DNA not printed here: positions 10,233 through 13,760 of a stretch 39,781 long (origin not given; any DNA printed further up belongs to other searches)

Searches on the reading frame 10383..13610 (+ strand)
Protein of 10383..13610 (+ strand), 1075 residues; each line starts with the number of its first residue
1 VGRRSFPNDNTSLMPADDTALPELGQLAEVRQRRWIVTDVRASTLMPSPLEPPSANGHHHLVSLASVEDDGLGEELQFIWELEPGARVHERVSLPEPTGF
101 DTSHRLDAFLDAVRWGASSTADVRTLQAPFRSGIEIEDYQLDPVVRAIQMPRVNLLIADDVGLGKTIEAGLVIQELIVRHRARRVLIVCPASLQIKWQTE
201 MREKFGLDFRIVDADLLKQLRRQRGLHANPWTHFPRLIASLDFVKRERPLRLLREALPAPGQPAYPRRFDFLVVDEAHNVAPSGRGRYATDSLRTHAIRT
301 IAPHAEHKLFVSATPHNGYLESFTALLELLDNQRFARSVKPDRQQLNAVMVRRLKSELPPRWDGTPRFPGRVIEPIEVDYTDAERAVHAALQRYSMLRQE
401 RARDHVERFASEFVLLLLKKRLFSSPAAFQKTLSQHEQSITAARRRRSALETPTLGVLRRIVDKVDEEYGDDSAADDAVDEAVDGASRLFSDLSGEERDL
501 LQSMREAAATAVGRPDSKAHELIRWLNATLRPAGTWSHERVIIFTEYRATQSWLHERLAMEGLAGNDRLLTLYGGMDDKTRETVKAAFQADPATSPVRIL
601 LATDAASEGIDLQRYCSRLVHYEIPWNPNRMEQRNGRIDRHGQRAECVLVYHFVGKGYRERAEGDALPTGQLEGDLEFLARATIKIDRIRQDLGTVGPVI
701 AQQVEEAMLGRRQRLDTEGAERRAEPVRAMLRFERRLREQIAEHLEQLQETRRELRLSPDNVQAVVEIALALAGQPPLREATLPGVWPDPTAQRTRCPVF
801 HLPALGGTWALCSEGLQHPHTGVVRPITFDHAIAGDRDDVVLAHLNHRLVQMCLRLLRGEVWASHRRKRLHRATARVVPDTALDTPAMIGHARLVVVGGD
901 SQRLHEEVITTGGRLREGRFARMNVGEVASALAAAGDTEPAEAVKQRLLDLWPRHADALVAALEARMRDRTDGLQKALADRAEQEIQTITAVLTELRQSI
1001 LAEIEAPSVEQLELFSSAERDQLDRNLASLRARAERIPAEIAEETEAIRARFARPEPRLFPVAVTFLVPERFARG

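Call 52: search_protein_families(library=padloc, proteins=[window:10383-13610:+], max_evalue=0.00001)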
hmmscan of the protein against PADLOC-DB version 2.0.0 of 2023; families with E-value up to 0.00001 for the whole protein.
window:10383-13610:+ (1075 aa): 42 families (the best 25 are shown)
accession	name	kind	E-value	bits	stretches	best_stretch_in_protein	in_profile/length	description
PDLC02621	DrmD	-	0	1420.3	1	18-1073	9-1038/1040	DrmD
PDLC02572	DrmA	-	0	1253.4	1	20-1075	12-1040/1043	DrmA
PDLC02633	DrmD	-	1.6e-283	940.8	1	16-863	6-839/839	DrmD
PDLC02632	DrmD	-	5.1e-267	885.7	1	19-660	13-643/662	DrmD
PDLC02624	DrmD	-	7.4e-194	643.9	1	172-784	1-600/652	DrmD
PDLC02622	DrmD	-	2.3e-160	532.1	1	19-428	13-412/422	DrmD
PDLC02629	DrmD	-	2.1e-138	460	1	559-1071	4-501/508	DrmD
PDLC02625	DrmD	-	1.9e-97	325.7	1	312-1069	57-781/792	DrmD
PDLC02628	DrmD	-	3.3e-86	287.4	1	716-1071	17-366/373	DrmD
PDLC00659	HmaA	-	5e-80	267.7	1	154-660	124-628/1176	SNF2 helicase / DEAD-box helicase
PDLC02504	BrxHI|BrxHII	-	8.3e-78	260.3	1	132-660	106-599/971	BrxHII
PDLC02500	BrxHI|BrxHII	-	2.6e-73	246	1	125-653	80-584/933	BrxHI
PDLC02623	DrmD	-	1.2e-58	196.8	2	440-742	463-709/1040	DrmD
PDLC02618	DrmD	-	3.7e-58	195.1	1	23-284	5-252/273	DrmD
PDLC02620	DrmD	-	8.8e-55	184.2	1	145-669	110-601/1060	DrmD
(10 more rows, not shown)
